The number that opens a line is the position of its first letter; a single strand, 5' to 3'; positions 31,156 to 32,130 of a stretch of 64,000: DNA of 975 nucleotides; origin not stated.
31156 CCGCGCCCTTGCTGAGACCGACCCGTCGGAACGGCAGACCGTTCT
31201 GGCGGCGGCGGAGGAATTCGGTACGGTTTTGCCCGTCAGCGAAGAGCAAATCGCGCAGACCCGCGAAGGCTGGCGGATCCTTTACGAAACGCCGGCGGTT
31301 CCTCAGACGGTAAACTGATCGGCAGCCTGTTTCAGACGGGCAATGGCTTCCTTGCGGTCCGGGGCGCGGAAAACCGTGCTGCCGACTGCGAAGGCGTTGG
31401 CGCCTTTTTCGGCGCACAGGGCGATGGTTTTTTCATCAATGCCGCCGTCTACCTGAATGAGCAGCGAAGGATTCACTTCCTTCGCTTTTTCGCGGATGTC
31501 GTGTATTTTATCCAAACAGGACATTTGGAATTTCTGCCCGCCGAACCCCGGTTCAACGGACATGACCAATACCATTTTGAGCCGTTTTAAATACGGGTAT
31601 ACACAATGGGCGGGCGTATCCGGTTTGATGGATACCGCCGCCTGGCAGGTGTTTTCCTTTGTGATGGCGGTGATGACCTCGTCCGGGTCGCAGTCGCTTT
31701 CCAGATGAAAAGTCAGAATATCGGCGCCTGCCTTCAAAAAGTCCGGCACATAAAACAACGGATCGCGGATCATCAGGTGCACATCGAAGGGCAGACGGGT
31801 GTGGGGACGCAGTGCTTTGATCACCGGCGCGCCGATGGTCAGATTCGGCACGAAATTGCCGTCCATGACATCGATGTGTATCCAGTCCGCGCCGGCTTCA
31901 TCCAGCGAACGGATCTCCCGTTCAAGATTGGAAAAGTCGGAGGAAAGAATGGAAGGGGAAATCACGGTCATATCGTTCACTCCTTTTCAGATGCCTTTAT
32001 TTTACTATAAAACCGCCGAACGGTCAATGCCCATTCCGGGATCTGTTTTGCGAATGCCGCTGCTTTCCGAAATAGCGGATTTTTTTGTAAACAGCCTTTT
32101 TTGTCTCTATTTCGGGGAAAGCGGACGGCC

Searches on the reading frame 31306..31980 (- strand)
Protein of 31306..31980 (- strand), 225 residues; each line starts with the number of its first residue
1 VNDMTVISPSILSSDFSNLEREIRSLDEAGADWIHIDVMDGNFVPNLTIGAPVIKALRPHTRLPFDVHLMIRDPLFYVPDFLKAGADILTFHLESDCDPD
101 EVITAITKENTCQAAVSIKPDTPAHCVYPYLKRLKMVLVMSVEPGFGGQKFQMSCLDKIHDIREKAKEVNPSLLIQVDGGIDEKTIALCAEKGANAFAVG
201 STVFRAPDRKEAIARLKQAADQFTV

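Call 13: search_protein_families(library=pfam, proteins=[window:31306-31980:-], max_evalue=0.01)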
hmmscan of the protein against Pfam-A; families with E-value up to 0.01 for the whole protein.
window:31306-31980:- (225 aa): 2 families
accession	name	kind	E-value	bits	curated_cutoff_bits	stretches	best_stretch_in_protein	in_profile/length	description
PF00834.25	Ribul_P_3_epim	-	9.1e-69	231.3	21.1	1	7-204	2-198/198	Ribulose-phosphate 3 epimerase family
PF01729.25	QRPTase_C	-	0.0049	17.1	23.1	0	157-205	112-160/169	Quinolinate phosphoribosyl transferase, C-terminal domain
